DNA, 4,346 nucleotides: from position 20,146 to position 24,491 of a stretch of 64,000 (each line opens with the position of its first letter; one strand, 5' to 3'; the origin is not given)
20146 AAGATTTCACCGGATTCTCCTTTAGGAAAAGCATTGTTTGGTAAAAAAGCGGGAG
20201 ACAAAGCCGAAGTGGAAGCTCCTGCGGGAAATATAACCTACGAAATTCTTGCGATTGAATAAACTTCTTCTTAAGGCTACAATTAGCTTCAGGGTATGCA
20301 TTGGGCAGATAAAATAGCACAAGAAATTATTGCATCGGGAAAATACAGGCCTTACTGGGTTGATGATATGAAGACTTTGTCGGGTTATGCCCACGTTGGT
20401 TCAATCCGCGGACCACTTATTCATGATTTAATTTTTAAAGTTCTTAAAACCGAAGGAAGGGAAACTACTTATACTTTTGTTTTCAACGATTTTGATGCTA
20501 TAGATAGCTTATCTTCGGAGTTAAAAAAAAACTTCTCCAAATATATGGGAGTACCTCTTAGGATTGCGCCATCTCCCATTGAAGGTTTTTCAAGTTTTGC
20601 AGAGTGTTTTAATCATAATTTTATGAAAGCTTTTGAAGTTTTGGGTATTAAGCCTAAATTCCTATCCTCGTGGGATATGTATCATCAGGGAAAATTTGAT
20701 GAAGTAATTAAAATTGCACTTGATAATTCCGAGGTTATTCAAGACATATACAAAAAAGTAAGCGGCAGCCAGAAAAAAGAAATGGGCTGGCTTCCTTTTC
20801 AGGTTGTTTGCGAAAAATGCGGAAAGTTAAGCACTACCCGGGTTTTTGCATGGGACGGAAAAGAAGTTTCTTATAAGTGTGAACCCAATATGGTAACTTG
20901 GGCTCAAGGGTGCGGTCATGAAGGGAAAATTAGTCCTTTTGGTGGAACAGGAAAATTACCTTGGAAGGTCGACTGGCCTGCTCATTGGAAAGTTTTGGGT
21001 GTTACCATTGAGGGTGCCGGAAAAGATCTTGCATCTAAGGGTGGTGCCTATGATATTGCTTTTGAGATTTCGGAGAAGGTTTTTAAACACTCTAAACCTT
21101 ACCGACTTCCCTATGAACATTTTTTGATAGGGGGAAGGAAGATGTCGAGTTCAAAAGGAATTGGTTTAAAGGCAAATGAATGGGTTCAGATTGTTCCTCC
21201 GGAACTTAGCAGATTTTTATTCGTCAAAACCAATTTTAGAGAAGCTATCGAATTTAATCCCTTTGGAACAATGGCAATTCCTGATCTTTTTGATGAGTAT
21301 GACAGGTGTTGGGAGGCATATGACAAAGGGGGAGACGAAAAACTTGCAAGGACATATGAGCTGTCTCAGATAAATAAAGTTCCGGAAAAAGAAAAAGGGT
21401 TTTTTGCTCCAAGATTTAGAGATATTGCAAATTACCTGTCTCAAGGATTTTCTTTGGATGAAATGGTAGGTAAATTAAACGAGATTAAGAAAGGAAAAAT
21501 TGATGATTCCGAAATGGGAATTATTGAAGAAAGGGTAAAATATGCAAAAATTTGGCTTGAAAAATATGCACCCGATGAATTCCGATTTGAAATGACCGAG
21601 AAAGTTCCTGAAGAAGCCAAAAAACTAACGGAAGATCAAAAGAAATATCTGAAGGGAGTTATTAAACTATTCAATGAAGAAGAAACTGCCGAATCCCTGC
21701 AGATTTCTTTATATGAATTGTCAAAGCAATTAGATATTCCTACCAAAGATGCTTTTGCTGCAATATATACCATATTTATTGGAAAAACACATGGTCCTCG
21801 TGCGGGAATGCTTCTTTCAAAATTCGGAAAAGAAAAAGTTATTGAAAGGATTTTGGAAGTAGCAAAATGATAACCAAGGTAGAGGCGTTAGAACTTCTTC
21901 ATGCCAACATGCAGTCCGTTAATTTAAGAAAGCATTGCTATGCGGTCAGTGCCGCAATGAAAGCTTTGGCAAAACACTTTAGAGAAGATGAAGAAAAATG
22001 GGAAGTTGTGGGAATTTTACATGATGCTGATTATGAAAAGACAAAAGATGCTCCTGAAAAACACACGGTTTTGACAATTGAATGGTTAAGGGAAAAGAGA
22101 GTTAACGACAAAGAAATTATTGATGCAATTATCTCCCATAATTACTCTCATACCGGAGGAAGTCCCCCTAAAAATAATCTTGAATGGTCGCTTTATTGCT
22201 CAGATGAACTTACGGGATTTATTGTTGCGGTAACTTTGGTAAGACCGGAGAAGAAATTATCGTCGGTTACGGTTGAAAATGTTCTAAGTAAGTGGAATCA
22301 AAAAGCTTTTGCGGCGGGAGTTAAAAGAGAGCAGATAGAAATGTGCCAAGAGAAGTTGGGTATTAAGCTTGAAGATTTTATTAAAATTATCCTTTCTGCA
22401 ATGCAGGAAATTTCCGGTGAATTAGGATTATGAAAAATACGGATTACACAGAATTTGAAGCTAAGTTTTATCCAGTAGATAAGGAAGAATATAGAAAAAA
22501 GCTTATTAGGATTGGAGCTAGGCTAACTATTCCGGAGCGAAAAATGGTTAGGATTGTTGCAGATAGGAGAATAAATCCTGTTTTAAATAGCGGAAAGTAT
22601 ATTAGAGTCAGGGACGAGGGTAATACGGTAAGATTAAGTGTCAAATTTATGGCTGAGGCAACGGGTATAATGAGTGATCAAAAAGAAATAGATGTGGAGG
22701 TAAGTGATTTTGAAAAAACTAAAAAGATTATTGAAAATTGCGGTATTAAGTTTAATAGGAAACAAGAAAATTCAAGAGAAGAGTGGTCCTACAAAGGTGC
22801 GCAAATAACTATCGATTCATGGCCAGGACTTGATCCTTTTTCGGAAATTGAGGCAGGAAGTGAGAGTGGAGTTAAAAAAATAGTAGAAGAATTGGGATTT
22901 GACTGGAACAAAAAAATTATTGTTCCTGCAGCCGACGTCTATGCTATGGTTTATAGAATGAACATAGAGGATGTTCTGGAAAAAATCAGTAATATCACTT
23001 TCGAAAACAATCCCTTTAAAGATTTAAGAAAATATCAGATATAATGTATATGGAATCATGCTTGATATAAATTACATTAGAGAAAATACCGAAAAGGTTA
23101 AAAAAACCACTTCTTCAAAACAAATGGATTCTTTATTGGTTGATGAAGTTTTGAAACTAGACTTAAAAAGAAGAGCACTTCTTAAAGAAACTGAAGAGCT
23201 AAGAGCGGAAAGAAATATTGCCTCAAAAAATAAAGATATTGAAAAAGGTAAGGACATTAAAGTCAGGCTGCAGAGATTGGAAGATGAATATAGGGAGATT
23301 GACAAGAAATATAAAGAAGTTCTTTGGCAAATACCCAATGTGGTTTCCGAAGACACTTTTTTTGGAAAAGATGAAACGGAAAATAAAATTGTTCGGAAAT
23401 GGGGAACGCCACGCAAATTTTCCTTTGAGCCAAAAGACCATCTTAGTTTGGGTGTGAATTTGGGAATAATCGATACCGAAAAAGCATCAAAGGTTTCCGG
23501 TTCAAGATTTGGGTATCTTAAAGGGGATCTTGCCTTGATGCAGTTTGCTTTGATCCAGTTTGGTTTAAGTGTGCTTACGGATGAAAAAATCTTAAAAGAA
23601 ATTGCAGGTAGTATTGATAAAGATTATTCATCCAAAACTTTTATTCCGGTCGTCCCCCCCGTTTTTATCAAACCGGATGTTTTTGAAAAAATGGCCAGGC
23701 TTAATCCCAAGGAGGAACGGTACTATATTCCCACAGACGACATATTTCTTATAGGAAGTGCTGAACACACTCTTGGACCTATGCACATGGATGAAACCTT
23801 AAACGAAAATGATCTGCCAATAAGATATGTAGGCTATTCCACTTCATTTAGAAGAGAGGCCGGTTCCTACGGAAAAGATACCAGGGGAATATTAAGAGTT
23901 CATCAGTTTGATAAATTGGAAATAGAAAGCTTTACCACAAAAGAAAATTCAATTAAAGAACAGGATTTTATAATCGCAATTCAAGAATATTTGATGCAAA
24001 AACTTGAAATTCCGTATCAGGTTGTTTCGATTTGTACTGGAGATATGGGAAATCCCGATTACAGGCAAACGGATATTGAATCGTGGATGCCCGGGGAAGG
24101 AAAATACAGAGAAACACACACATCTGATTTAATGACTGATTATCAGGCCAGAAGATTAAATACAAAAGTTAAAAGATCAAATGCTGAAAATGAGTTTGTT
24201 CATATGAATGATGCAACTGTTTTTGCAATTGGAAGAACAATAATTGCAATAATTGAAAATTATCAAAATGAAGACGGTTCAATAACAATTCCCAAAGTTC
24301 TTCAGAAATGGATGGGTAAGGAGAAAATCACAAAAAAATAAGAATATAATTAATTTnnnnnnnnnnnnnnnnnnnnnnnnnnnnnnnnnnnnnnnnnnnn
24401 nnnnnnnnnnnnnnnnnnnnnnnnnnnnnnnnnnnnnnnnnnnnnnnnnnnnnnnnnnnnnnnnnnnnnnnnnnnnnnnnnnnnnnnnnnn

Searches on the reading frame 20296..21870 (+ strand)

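Call 73: search_protein_families(library=pfam, proteins=[window:20296-21870:+], max_evalue=0.00001)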
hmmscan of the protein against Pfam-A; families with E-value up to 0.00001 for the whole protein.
window:20296-21870:+ (524 aa): 3 families
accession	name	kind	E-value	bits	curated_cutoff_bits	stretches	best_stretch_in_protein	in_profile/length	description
PF01921.24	tRNA-synt_1f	-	2.2e-88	297.1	27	1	1-359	1-359/360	tRNA synthetases class I (K)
PF19269.4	Anticodon_2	-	3.3e-08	34.5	23.6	1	431-520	41-138/141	Anticodon binding domain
PF01406.26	tRNA-synt_1e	-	4.3e-07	30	27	1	27-321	18-292/301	tRNA synthetases class I (C) catalytic domain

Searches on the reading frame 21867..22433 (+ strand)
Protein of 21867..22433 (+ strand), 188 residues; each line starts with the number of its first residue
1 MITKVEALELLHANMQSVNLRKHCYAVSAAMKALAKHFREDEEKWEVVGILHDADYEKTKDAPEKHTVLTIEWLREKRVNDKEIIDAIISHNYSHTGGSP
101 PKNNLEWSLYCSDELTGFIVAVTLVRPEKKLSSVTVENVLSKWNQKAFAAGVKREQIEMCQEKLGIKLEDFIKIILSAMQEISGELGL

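Call 73: search_protein_families(library=pfam, proteins=[window:21867-22433:+], max_evalue=0.00001)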
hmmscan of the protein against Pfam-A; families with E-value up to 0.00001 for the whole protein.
window:21867-22433:+ (188 aa): 1 family
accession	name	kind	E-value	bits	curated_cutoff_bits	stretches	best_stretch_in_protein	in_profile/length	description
PF01966.28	HD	-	2.7e-08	34.5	22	1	22-98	3-92/116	HD domain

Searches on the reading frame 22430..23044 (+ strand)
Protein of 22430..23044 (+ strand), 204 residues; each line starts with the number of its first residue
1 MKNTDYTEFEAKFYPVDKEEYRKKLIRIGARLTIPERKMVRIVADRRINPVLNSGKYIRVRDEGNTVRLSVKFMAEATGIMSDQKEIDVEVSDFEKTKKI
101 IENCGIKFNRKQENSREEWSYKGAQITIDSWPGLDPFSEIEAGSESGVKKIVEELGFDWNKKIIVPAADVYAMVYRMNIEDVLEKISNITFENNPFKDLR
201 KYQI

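Call 73: search_protein_families(library=pfam, proteins=[window:22430-23044:+], max_evalue=0.00001)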
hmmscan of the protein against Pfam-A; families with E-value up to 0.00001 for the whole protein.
window:22430-23044:+ (204 aa): 1 family
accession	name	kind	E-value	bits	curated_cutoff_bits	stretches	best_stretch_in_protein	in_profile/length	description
PF01928.26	CYTH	-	3.8e-06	27.3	23.2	1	54-155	50-160/179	CYTH domain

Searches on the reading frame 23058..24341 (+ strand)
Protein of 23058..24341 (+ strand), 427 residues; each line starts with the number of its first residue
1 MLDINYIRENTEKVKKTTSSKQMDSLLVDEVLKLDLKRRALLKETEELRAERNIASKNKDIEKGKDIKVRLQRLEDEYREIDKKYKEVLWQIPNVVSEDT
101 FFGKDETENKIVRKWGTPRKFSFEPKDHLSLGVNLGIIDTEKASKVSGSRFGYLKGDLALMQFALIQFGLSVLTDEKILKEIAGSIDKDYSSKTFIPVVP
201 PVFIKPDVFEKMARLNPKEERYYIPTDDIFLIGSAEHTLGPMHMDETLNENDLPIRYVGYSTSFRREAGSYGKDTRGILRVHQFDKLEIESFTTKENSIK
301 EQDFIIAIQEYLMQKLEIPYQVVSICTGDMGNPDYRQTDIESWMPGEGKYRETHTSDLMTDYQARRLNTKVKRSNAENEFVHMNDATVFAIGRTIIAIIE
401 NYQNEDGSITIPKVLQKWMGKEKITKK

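Call 73: search_protein_families(library=pfam, proteins=[window:23058-24341:+], max_evalue=0.00001)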
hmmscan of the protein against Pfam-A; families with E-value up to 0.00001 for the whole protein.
window:23058-24341:+ (427 aa): 2 families
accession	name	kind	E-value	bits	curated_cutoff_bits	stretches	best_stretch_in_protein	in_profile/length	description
PF00587.30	tRNA-synt_2b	-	1.1e-33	117.3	29.3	1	227-402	9-179/179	tRNA synthetase class II core domain (G, H, P, S and T)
PF02403.27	Seryl_tRNA_N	-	1e-19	71.2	28.2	1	1-96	1-108/108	Seryl-tRNA synthetase N-terminal domain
